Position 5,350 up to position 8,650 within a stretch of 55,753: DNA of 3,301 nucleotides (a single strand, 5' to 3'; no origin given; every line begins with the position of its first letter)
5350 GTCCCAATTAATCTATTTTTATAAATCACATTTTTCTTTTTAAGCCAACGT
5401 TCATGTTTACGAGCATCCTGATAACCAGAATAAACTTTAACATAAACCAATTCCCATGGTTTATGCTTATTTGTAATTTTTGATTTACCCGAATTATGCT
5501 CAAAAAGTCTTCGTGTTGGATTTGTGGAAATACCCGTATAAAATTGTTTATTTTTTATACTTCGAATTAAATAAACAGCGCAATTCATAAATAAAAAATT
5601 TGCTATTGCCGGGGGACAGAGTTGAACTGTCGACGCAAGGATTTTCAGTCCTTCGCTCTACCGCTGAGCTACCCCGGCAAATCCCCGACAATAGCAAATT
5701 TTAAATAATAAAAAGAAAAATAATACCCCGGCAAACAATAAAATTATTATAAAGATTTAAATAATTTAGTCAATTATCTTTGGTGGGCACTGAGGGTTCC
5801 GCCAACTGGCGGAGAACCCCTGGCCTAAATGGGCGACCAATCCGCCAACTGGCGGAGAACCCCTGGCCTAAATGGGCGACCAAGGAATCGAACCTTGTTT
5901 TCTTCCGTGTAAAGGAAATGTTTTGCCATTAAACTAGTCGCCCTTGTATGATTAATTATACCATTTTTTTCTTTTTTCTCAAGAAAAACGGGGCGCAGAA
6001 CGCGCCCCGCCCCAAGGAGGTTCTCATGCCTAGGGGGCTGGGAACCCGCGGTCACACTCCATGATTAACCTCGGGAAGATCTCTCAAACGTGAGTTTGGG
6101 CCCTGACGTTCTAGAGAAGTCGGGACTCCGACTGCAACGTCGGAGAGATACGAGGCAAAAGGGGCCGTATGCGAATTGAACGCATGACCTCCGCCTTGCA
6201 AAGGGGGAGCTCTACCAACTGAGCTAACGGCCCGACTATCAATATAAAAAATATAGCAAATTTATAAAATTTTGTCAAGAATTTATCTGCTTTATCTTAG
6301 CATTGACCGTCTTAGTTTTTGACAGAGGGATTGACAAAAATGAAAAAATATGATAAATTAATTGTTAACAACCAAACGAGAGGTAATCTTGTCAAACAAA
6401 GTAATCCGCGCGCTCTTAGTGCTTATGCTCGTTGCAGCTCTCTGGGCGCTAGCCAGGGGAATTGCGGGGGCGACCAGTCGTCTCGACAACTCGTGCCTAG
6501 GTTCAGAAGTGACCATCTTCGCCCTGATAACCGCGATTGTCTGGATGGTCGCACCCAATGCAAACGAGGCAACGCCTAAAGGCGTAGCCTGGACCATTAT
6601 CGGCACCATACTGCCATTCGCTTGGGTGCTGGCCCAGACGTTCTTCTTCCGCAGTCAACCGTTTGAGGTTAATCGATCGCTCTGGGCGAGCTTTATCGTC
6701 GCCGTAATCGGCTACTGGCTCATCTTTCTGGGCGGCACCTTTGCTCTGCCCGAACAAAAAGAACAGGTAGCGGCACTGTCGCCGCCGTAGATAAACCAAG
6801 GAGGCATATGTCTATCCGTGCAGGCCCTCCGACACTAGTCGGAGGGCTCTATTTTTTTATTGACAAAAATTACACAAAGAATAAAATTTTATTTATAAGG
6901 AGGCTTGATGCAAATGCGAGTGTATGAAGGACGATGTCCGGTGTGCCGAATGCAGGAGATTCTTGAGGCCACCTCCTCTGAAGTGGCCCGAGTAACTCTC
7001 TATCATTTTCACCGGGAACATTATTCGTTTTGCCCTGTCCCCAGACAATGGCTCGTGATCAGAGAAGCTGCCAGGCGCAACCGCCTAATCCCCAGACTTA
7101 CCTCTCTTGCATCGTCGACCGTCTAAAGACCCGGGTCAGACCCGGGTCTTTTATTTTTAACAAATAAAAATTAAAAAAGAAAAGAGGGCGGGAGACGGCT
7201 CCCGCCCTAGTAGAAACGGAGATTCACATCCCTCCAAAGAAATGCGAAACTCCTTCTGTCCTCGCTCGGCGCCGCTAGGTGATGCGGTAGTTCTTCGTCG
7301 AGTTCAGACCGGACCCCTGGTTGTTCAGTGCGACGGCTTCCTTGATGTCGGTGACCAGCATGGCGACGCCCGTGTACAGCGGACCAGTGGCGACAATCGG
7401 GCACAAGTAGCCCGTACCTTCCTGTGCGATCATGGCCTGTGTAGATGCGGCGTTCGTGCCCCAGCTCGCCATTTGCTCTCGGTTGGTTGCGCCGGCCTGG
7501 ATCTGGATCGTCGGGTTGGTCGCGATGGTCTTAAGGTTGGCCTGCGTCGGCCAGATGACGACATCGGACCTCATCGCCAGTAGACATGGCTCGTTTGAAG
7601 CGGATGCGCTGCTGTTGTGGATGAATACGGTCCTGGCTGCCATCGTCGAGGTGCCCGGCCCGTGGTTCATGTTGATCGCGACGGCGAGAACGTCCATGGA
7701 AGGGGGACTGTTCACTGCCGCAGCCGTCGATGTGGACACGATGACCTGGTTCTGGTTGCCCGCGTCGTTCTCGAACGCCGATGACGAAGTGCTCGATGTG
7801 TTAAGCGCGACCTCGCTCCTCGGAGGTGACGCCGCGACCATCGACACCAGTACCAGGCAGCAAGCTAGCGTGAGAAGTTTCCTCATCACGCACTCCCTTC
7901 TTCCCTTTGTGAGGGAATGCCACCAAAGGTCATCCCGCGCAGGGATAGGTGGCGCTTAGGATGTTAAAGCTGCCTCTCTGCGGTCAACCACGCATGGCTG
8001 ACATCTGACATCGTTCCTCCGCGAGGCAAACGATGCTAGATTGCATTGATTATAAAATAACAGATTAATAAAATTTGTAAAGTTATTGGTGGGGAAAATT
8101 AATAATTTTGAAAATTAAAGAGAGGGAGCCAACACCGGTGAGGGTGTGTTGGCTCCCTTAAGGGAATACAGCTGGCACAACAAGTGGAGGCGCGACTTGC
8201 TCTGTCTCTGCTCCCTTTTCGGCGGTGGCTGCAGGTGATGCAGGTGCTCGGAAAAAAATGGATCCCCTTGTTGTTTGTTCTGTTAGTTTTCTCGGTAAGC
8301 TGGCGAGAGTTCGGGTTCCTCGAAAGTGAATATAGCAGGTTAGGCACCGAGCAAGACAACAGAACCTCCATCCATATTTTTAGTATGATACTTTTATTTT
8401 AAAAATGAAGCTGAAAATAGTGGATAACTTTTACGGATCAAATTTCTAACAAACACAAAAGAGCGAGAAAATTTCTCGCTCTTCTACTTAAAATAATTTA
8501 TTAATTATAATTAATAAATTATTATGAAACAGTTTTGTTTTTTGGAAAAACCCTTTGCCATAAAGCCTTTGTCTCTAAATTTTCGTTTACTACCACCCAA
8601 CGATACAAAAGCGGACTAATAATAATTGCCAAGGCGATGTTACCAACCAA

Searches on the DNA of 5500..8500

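Call 67: search_rna_families(source=window, start=5500, end=8500, threshold=evalue, max_evalue=1)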
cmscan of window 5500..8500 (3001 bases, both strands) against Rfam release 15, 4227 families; matches with E-value up to 1: 7.
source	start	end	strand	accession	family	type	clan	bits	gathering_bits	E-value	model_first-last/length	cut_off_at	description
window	5607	5678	-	RF00005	tRNA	Gene; tRNA;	CL00001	69.7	29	1.8e-14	1-71/71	no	tRNA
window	5873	5943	-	RF00005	tRNA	Gene; tRNA;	CL00001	64.6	29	4.4e-13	1-71/71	no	tRNA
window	6161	6233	-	RF00005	tRNA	Gene; tRNA;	CL00001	62.3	29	1.9e-12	1-71/71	no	tRNA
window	8405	8492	+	RF02029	sraA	Gene; sRNA;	-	26.8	56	0.31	1-95/95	no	sraA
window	7181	7232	-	RF01398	isrP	Gene; sRNA;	-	23.6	45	0.13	1-148/148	no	isrP Hfq binding RNA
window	8451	8500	-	RF02551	DapZ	Cis-reg;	-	22.9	56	0.62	30-78/78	5'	ABC transporter regulator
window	8446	8500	+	RF01808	MicX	Gene; sRNA;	-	20.6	75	0.15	1-54/194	3'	MicX Vibrio cholerae sRNA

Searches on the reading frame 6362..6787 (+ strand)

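Call 11: search_protein_families(library=pfam, proteins=[window:6362-6787:+], max_evalue=1)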
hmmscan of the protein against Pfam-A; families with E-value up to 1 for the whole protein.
window:6362-6787:+ (142 aa): 2 families
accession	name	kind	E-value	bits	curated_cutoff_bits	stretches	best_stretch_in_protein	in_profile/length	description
PF20712.2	CyanoTRADDas_TM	-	0.0093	16.5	24.3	1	104-138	7-41/68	Cyanobacterial TRADD-N associated 2-Transmembrane domain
PF17197.9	DUF5134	-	0.032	14.6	29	1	18-94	33-111/152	Domain of unknown function (DUF5134)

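Call 26: search_protein_families(library=phrogs, proteins=[window:6362-6787:+], max_evalue=0.1)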
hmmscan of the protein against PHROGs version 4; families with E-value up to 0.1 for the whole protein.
window:6362-6787:+ (142 aa): 0 families

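Call 86: search_protein_families(library=ncbifam, proteins=[window:6362-6787:+], max_evalue=0.1)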
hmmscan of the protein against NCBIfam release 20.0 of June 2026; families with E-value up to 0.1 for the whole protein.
window:6362-6787:+ (142 aa): 1 family
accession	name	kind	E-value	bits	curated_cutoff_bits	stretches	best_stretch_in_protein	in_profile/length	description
NF046061.1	NagX_SO_3504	equivalog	0.019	14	480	1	50-129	209-289/369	transmembrane glucosamine N-acetyltransferase NagX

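Call 87: search_protein_families(library=padloc, proteins=[window:6362-6787:+], max_evalue=0.1)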
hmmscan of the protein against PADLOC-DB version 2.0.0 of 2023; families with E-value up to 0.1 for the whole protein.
window:6362-6787:+ (142 aa): 0 families

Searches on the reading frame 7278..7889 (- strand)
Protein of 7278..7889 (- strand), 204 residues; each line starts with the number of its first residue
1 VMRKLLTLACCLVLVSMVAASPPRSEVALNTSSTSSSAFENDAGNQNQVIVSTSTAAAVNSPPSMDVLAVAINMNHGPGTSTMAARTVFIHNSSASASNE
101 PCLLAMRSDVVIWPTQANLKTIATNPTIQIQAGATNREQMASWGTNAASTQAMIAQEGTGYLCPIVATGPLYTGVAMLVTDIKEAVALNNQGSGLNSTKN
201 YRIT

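Call 11: search_protein_families(library=pfam, proteins=[window:7278-7889:-], max_evalue=1)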
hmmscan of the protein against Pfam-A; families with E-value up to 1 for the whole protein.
window:7278-7889:- (204 aa): 0 families

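Call 26: search_protein_families(library=phrogs, proteins=[window:7278-7889:-], max_evalue=0.1)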
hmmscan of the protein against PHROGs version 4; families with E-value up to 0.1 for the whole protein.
window:7278-7889:- (204 aa): 0 families

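Call 69: find_homologous_proteins(query=window:7278-7889:-)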
Query window:7278-7889:- (204 aa): 1 proteins with E <= 0.001 among 243 candidates.
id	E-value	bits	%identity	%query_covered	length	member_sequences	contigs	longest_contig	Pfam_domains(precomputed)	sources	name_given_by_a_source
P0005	3.2e-83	296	100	69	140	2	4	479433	-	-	-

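Call 70: find_encoding_contigs(protein=P0005, flank=10000, max_places=10)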
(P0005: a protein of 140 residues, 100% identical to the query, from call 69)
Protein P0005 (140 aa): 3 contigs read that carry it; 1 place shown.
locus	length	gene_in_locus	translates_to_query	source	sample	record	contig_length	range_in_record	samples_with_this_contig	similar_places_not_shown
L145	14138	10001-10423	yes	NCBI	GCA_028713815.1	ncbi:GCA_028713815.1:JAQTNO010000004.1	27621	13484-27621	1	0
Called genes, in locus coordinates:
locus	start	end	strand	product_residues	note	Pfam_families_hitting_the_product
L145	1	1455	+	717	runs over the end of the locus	PF08240:ADH_N (weak), PF02826:2-Hacid_dh_C (faint), PF00107:ADH_zinc_N, PF01408:GFO_IDH_MocA, PF03447:NAD_binding_3 (weak), PF02894:GFO_IDH_MocA_C, PF22725:GFO_IDH_MocA_C3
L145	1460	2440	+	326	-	PF06662:C5-epim_C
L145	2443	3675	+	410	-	PF13439:Glyco_transf_4, PF13579:Glyco_trans_4_4, PF00534:Glycos_transf_1, PF13692:Glyco_trans_1_4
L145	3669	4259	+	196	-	PF02397:Bac_transf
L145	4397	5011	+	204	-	PF17836:PglD_N, PF00132:Hexapep (weak)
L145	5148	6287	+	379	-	PF01041:DegT_DnrJ_EryC1, PF01053:Cys_Met_Meta_PP (weak)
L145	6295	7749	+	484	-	PF01073:3Beta_HSD, PF01370:Epimerase, PF02719:Polysacc_synt_2, PF03435:Sacchrp_dh_NADP, PF04321:RmlD_sub_bind, PF05368:NmrA, PF16363:GDP_Man_Dehyd, PF07993:NAD_binding_4, +2 more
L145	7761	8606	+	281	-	PF02706:Wzz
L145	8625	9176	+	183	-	-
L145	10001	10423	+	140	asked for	-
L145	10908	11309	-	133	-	-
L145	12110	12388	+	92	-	PF01541:GIY-YIG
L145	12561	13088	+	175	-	-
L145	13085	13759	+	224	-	PF11139:SfLAP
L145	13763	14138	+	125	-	PF02754:CCG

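Call 86: search_protein_families(library=ncbifam, proteins=[window:7278-7889:-], max_evalue=0.1)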
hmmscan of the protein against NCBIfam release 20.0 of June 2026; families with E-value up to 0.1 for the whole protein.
window:7278-7889:- (204 aa): 0 families

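Call 87: search_protein_families(library=padloc, proteins=[window:7278-7889:-], max_evalue=0.1)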
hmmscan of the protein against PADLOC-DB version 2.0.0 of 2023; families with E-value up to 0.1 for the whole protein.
window:7278-7889:- (204 aa): 0 families

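Call 91: find_related_loci(query=window:7278-7889:-, collection=viral_contigs, flank=5000)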
Query window:7278-7889:- (204 aa) in viral_contigs; peptide patterns used: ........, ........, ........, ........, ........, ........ (x = any residue, [..] = any of these).
10 stretches matched a pattern, but none encodes a relative of the query by tblastn (E <= 1e-3).

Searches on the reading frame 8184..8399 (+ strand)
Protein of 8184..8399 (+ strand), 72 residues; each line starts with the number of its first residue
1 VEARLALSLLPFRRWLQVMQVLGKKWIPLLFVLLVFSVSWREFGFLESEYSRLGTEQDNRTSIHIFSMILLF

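Call 11: search_protein_families(library=pfam, proteins=[window:8184-8399:+], max_evalue=1)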
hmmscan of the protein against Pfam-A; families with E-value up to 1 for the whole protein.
window:8184-8399:+ (72 aa): 1 family
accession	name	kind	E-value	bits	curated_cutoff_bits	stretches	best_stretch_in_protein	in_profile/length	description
PF14752.11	RBP_receptor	-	0.099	11.8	25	1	12-72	412-472/605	Retinol binding protein receptor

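Call 26: search_protein_families(library=phrogs, proteins=[window:8184-8399:+], max_evalue=0.1)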
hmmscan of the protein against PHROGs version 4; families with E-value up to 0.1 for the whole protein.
window:8184-8399:+ (72 aa): 0 families

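Call 86: search_protein_families(library=ncbifam, proteins=[window:8184-8399:+], max_evalue=0.1)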
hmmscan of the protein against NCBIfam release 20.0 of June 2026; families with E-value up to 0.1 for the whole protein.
window:8184-8399:+ (72 aa): 0 families

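Call 87: search_protein_families(library=padloc, proteins=[window:8184-8399:+], max_evalue=0.1)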
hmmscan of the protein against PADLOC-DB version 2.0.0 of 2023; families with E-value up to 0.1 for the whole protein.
window:8184-8399:+ (72 aa): 0 families
